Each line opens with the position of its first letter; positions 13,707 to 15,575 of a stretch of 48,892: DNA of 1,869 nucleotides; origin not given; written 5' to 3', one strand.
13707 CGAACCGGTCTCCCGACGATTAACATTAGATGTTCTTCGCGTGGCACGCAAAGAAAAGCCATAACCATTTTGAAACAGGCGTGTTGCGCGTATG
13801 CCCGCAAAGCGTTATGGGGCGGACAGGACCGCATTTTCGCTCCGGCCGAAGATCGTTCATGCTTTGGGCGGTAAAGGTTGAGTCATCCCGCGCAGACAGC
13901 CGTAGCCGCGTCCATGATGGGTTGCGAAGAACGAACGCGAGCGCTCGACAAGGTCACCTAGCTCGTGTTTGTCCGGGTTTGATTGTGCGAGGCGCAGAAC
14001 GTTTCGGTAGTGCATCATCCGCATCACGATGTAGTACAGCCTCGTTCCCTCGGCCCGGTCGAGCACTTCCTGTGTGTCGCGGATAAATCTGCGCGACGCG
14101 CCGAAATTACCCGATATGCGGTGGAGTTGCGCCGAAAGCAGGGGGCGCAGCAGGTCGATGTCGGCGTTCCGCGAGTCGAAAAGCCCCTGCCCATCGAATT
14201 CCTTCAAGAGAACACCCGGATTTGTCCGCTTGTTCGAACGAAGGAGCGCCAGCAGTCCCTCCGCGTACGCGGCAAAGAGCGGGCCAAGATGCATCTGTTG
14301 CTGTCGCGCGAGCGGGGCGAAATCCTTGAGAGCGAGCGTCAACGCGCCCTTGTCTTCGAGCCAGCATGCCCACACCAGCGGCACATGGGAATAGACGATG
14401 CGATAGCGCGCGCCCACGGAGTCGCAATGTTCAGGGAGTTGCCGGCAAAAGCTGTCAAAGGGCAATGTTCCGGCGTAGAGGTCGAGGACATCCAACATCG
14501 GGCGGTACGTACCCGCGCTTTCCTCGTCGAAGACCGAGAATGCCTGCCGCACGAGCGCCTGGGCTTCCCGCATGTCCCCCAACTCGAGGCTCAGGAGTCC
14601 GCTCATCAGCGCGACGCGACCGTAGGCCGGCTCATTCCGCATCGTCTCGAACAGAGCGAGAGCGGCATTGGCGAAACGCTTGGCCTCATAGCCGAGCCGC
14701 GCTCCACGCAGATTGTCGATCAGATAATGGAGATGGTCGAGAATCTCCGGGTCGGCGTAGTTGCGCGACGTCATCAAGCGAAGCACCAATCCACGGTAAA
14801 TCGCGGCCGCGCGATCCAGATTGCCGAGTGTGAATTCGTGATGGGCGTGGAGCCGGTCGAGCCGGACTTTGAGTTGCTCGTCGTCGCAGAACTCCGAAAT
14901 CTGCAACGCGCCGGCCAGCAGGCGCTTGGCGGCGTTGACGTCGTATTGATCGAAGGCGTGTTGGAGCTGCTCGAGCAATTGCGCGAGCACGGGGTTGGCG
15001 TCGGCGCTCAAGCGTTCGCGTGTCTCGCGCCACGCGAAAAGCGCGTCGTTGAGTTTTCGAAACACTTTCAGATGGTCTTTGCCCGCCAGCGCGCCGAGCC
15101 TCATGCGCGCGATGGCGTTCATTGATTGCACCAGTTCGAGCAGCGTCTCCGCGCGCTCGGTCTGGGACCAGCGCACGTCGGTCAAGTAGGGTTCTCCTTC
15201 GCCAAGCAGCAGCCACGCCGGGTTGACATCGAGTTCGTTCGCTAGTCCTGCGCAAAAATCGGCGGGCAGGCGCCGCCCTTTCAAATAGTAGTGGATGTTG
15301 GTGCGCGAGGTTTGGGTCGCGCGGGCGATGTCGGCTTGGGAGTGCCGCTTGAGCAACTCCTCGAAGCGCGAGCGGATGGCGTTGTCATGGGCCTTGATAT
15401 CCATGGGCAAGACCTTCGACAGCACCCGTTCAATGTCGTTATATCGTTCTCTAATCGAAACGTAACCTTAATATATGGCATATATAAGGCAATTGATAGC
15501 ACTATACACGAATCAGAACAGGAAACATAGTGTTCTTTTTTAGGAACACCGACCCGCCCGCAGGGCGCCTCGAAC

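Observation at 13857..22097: Candidate novel system: HTH+TPR regulator, duplicated He_PIG-adhesin/vWA cassette and a terminal double-glycine-leader peptide gene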

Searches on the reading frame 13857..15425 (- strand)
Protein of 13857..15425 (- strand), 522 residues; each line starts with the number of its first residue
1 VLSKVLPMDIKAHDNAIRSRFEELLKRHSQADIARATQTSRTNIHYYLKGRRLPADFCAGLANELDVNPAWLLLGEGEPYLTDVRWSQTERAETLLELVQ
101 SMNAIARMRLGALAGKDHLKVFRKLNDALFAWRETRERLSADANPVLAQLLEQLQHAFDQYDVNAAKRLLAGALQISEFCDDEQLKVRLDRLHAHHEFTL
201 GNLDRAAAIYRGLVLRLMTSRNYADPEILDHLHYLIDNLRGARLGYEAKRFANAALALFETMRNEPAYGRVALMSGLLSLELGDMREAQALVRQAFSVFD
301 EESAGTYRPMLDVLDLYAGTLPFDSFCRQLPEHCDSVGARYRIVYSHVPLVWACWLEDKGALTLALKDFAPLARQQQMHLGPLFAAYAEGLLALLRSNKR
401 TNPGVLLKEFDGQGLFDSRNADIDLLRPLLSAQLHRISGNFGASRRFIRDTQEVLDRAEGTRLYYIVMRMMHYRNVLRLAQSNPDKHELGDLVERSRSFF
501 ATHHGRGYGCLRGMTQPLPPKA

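Call 9: search_protein_families(library=pfam, proteins=[window:13857-15425:-], max_evalue=0.1)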
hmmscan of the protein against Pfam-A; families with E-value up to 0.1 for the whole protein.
window:13857-15425:- (522 aa): 4 families
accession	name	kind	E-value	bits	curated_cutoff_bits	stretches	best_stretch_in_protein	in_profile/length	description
PF12844.13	HTH_19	-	2.8e-05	24.4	30.2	1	29-78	14-64/64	Helix-turn-helix domain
PF07022.19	Phage_CI_repr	-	0.00091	20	22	1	52-80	37-65/65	Bacteriophage CI repressor helix-turn-helix domain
PF13560.12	HTH_31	-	0.0017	19.1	27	1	28-59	15-48/64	Helix-turn-helix domain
PF01381.28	HTH_3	-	0.0031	18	23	1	28-72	10-55/55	Helix-turn-helix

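Call 10: search_protein_families(library=ncbifam, proteins=[window:13857-15425:-], max_evalue=1)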
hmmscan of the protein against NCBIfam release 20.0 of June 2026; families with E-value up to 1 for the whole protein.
window:13857-15425:- (522 aa): 4 families
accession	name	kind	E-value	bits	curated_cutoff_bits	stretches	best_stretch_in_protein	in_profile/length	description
NF053720.1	NsdA_fam_reg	subfamily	1.4e-05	24.8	75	3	25-106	21-108/432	NsdA family TPR-like regulatory protein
NF001240.0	PRK00216.1-1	equivalog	0.0099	14.9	378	1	415-461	28-74/251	bifunctional demethylmenaquinone methyltransferase/2-methoxy-6-polyprenyl-1,4-benzoquinol methylase UbiE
NF007257.0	PRK09706.1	subfamily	0.015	15.1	101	1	15-106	8-100/135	transcriptional repressor DicA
NF047948.1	male_kill_WMK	equivalog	0.015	14.7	300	1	24-79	172-228/300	WO male-killing family protein Wmk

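Call 15: find_homologous_proteins(query=window:13857-15404:-)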
Query window:13857-15404:- (515 aa): 15 proteins with E <= 0.001 among 8000 candidates.
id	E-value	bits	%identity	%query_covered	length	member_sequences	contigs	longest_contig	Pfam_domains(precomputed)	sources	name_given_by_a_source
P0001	0.0e+0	1163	100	100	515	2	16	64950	-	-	-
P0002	7.6e-53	198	32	98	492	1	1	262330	-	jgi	-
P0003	3.1e-51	193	30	96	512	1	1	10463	-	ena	-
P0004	1.4e-49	187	29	98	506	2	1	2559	-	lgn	-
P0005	1.2e-48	184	33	68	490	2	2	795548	PF01381.29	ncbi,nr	ncbi:MAG: helix-turn-helix transcriptional regulator [Planctomycetes bacterium]|nr:helix-turn-helix 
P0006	9.6e-47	178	36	56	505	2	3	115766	-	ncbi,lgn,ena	-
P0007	2.7e-46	176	30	97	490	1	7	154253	PF13560.13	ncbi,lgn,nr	ncbi:MAG: helix-turn-helix domain-containing protein [Planctomycetes bacterium]|nr:helix-turn-helix 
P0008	1.5e-45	174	28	97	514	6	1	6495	-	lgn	-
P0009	1.3e-43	168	38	52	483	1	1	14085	PF01381.29,PF13560.13,PF13443.13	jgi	jgi:transcriptional regulator with XRE-family HTH domain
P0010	3.2e-43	166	30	97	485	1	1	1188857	-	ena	-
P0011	3.7e-43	166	31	92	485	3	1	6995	PF01381.29,PF13560.13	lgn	-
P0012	5.3e-43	166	30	97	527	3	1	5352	PF01381.29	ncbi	-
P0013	8.5e-37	145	34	59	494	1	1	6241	-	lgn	-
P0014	4.7e-33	133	32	68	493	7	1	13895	-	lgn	-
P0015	1.2e-32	131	32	66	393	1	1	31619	-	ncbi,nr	ncbi:MAG: helix-turn-helix transcriptional regulator, partial [Planctomycetes bacterium]|nr:helix-tu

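Call 16: find_encoding_contigs(protein=P0002, flank=10000, max_places=2)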
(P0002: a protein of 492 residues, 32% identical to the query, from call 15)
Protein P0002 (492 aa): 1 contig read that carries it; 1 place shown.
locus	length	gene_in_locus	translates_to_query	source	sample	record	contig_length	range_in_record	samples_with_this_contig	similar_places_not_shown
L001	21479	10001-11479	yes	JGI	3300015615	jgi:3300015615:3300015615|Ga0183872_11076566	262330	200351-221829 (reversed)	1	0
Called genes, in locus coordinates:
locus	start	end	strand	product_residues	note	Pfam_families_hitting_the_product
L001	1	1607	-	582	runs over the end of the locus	PF00916:Sulfate_transp, PF01740:STAS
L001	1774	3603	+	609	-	-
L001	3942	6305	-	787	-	-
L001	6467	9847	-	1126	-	PF07676:PD40 (faint), PF01833:TIG, PF20144:TIG_SUH (faint), PF01833:TIG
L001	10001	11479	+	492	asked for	-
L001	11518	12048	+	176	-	PF04542:Sigma70_r2, PF08281:Sigma70_r4_2, PF04545:Sigma70_r4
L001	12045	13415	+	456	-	-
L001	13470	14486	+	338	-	PF03706:LPG_synthase_TM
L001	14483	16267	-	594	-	PF00361:Proton_antipo_M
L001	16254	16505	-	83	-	-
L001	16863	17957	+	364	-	PF27098:Rv0959_3rd, PF00092:VWA (faint), PF13519:VWA_2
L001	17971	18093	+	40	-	-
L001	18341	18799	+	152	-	PF01797:Y1_Tnp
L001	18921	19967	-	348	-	PF00491:Arginase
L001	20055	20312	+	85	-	-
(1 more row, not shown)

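Call 17: find_encoding_contigs(protein=P0005, flank=10000, max_places=2)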
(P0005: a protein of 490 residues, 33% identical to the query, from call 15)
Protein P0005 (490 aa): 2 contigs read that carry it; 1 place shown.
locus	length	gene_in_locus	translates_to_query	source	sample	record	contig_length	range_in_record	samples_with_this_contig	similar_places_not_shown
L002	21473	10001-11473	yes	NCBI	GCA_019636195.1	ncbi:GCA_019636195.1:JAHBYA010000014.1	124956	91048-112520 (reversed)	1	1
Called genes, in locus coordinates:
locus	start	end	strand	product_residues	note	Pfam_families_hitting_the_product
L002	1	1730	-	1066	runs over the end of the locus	PF01833:TIG (weak)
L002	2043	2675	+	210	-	PF00149:Metallophos, PF12850:Metallophos_2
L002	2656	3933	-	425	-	-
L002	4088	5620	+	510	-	-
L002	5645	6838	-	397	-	PF00899:ThiF, PF00581:Rhodanese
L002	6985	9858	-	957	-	PF01833:TIG, PF20144:TIG_SUH (faint), PF01833:TIG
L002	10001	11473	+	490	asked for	PF01381:HTH_3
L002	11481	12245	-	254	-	PF03372:Exo_endo_phos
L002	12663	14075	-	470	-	-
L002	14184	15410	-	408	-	-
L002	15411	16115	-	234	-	PF13442:Cytochrome_CBB3, PF00034:Cytochrom_C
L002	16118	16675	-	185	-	PF11821:ActD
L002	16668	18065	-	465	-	PF03916:NrfD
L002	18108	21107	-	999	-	PF04879:Molybdop_Fe4S4, PF01568:Molydop_binding (weak), PF12838:Fer4_7, PF13247:Fer4_11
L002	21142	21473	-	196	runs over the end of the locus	PF02085:Cytochrom_CIII (faint), PF14537:Cytochrom_c3_2 (faint), PF14522:Cytochrome_C7 (weak)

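Call 18: find_encoding_contigs(protein=P0007, flank=10000, max_places=2)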
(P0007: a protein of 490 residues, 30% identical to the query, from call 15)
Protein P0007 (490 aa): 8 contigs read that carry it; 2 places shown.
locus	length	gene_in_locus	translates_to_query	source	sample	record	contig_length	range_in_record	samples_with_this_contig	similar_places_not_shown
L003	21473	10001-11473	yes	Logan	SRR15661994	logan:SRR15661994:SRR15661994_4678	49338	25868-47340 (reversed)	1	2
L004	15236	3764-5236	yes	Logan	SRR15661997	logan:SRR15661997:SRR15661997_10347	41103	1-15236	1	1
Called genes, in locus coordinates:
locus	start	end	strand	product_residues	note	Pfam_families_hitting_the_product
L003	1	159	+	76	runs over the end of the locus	-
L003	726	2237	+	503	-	PF00589:Phage_integrase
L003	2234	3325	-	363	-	PF00089:Trypsin, PF13365:Trypsin_2, PF17820:PDZ_6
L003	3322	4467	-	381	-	PF04055:Radical_SAM, PF06969:HemN_C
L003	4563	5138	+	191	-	PF01252:Peptidase_A8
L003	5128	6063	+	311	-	PF01180:DHO_dh, PF03060:NMO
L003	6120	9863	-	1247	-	PF13205:Big_5, PF01839:FG-GAP (faint), PF13517:FG-GAP_3, PF15780:ASH (faint), PF22544:HYDIN_VesB_CFA65-like_Ig (faint)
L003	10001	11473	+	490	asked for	PF13560:HTH_31 (faint)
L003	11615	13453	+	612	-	PF26549:Tricorn_N (faint), PF07676:PD40 (faint)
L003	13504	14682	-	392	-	PF14870:PSII_BNR (faint), PF02012:BNR (faint), PF15902:Sortilin-Vps10 (weak)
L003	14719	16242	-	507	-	PF02012:BNR (faint), PF15902:Sortilin-Vps10 (weak)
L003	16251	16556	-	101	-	-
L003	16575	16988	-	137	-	PF00903:Glyoxalase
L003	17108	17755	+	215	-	PF01022:HTH_5 (weak), PF08279:HTH_11 (weak)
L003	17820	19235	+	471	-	-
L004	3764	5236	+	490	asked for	PF13560:HTH_31 (faint)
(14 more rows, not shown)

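Call 45: search_solved_structures(query=A2, max_evalue=10)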
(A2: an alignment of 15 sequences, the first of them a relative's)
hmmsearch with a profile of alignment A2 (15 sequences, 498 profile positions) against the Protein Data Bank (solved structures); distinct sequences matched with E-value up to 10: 21.
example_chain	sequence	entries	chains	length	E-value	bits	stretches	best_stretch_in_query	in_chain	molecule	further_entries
2fjr_A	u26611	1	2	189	0.012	17.8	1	33-85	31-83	Repressor protein CI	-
5fzq_A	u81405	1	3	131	0.019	17.1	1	211-264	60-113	DESIGNED TPR PROTEIN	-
9up5_A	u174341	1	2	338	0.026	16.7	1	247-391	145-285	Lipopolysaccharide assembly protein B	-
5oj8_A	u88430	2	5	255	0.028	16.5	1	196-301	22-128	Kinesin light chain 1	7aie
5fzr_A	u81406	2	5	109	0.031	16.4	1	211-258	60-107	DESIGNED TPR PROTEIN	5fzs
9k7u_A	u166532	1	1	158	0.071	15.2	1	226-318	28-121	Heter-Zn2-HEHE-22A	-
1w3b_A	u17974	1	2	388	0.074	15.2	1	225-325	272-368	UDP-N-ACETYLGLUCOSAMINE--PEPTIDE N-ACETYLGLUCOSAMINYLTRANSFERASE 110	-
6eou_A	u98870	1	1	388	0.079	15.1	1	225-325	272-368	UDP-N-acetylglucosamine--peptide N-acetylglucosaminyltransferase 110 kDa subunit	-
5y6i_A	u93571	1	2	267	0.13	14.4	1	5-44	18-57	Transcriptional regulator KdgR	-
7yeh_B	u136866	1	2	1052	0.18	13.9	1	225-325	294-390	UDP-N-acetylglucosamine--peptide N-acetylglucosaminyltransferase 110 kDa subunit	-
7yea_A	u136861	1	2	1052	0.18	13.9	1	225-325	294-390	UDP-N-acetylglucosamine--peptide N-acetylglucosaminyltransferase 110 kDa subunit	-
7ntf_A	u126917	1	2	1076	0.2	13.8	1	225-325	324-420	Isoform 1 of UDP-N-acetylglucosamine--peptide N-acetylglucosaminyltransferase 110 kDa subu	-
4beq_A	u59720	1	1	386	0.52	12.4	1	258-385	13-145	ALANINE RACEMASE 2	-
2awc_A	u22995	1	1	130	0.58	12.2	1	142-205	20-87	hemerythrin-like domain protein DcrH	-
2avk_A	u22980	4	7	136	0.63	12.1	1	142-205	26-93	hemerythrin-like domain protein DcrH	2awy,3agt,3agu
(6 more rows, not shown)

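Call 51: find_encoding_contigs(protein=P0001, flank=10000, max_places=4)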
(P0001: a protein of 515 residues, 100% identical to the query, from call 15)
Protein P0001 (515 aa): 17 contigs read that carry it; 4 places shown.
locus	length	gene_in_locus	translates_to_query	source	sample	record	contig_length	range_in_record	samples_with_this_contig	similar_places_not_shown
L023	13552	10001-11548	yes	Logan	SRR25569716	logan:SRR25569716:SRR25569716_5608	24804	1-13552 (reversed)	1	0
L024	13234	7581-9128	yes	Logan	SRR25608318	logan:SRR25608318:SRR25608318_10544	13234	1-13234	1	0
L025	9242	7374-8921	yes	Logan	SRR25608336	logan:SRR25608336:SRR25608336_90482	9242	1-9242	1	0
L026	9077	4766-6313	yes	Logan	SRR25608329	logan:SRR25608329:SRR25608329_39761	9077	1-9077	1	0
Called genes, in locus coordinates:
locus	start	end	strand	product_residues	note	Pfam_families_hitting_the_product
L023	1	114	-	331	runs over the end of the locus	PF01379:Porphobil_deam, PF03900:Porphobil_deamC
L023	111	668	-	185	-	PF03653:UPF0093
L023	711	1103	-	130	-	-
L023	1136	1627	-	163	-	PF01668:SmpB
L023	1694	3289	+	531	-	PF13174:TPR_6 (faint), PF01435:Peptidase_M48, PF13181:TPR_8 (faint), PF14559:TPR_19 (faint), PF07719:TPR_2 (faint), PF13424:TPR_12 (faint), PF13428:TPR_14 (faint), PF13432:TPR_16 (weak), +2 more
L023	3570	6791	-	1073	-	PF05345:He_PIG (weak)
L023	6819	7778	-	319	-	-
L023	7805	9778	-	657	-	PF05345:He_PIG (faint), PF26182:Ig_NUP210_5th (faint)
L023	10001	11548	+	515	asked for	-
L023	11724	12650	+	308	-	PF02562:PhoH, PF13604:AAA_30 (weak), PF13245:AAA_19 (weak)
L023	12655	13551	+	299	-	?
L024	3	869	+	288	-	?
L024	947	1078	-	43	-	-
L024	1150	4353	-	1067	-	PF05345:He_PIG (weak)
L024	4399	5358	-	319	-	-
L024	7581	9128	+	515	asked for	-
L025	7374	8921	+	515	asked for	-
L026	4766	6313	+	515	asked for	-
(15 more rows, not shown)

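Call 53: predict_structure(alignment_id=A2)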
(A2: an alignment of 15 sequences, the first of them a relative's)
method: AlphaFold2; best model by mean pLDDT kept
length: 515 residues; sequences in the alignment: 15
mean_pLDDT: 83.7   pTM: 0.72
mean pLDDT of the five models: 83.7, 81.3, 81.1, 80.3, 78.3
residues with pLDDT >= 90: 253; 70-90: 181; 50-70: 53; < 50: 28
segments of 3 or more residues with pLDDT < 50: 67-88, 513-515
pLDDT, mean of each block of 10 residues (from residue 1): 66 84 89 86 75 74 51 33 45 53 52 68 80 89 93 85 90 90 94 88 91 82 94 92 95 92 96 95 95 90 93 95 85 80 95 96 86 86 93 82 85 85 95 93 96 89 96 78 90 96 84 45
secondary structure, 60 per line:
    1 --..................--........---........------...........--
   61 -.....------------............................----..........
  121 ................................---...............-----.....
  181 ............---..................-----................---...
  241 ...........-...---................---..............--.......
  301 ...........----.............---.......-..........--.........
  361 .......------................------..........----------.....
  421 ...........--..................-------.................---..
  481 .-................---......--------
elements in order: H3-20 H23-30 H34-41 H48-58 H62-66 H79-106 H111-152 H156-170 H176-192 H196-213 H219-234 H238-251 H259-274 H278-291 H294-311 H316-328 H332-338 H340-349 H352-367 H374-389 H396-405 H416-431 H434-451 H459-475 H483-498 H502-507

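Call 56: fold_search(model_id=the predicted structure, library=pdb)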
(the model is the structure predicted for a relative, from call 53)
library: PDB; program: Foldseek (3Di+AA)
matches with E <= 10: 1057; with E <= 0.001: 1
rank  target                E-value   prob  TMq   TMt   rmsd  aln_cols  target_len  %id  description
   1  1hz4                  4.2e-05  1.00  0.50  0.68   5.8       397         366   17  CRYSTAL STRUCTURE OF TRANSCRIPTION FACTOR MALT DOMAIN III (released 2001-11-28)
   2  9hvq_Q                1.0e-03  1.00  0.29  0.19  26.0       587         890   14  Structure of the transcribing Pol II-DSIF-PAF-SPT6-RECQL5 complex (released 2025-07-16)
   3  5a7d_D                1.1e-03  1.00  0.26  0.36  14.3       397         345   13  Tetrameric assembly of LGN with Inscuteable (released 2016-08-03)
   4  4a1s_B                1.7e-03  1.00  0.25  0.36  13.3       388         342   13  Crystallographic structure of the Pins:Insc complex (released 2012-03-28)
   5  5a7d_B                1.9e-03  1.00  0.31  0.44  16.2       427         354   14  Tetrameric assembly of LGN with Inscuteable (released 2016-08-03)
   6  8bbe_D                2.0e-03  1.00  0.38  0.32  21.9       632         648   15  Structure of the IFT-A complex; IFT-A2 module (released 2022-12-21)
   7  9rtt_Q                2.2e-03  1.00  0.36  0.23  18.3       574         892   13  Activated Elongation Complex with IWS1 and ELOF1 (released 2025-09-03)
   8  5a7d_C                2.4e-03  1.00  0.31  0.44  15.8       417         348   13  Tetrameric assembly of LGN with Inscuteable (released 2016-08-03)
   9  6swu_C                2.4e-03  1.00  0.27  0.42  10.1       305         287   14  Crystal structure of the TPR domain of KLC1 in complex with an engineered high-affinity cargo peptide. (released 2020-09-30)
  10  8fgw_D                2.6e-03  1.00  0.37  0.18  19.5       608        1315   14  Human IFT-A complex structures provide molecular insights into ciliary transport (released 2023-02-22)
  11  5a7d_G                2.9e-03  1.00  0.24  0.35  14.0       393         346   13  Tetrameric assembly of LGN with Inscuteable (released 2016-08-03)
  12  7ai4_B                3.0e-03  1.00  0.23  0.45  10.8       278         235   15  Crystal structure of the KLC1-TPR domain truncated from its nonTPR region ([A1-B6]-Delta-nonTPR fragment) (released 2021-10-06)
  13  5a7d_H                3.0e-03  1.00  0.24  0.34  14.0       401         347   12  Tetrameric assembly of LGN with Inscuteable (released 2016-08-03)
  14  8bbg_D                3.1e-03  1.00  0.38  0.18  21.9       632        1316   15  Structure of the IFT-A complex; anterograde IFT-A train model (released 2022-12-21)
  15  3sf4_B                3.8e-03  1.00  0.32  0.44  12.3       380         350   14  Crystal structure of the complex between the conserved cell polarity proteins Inscuteable and LGN (released 2011-11-23)
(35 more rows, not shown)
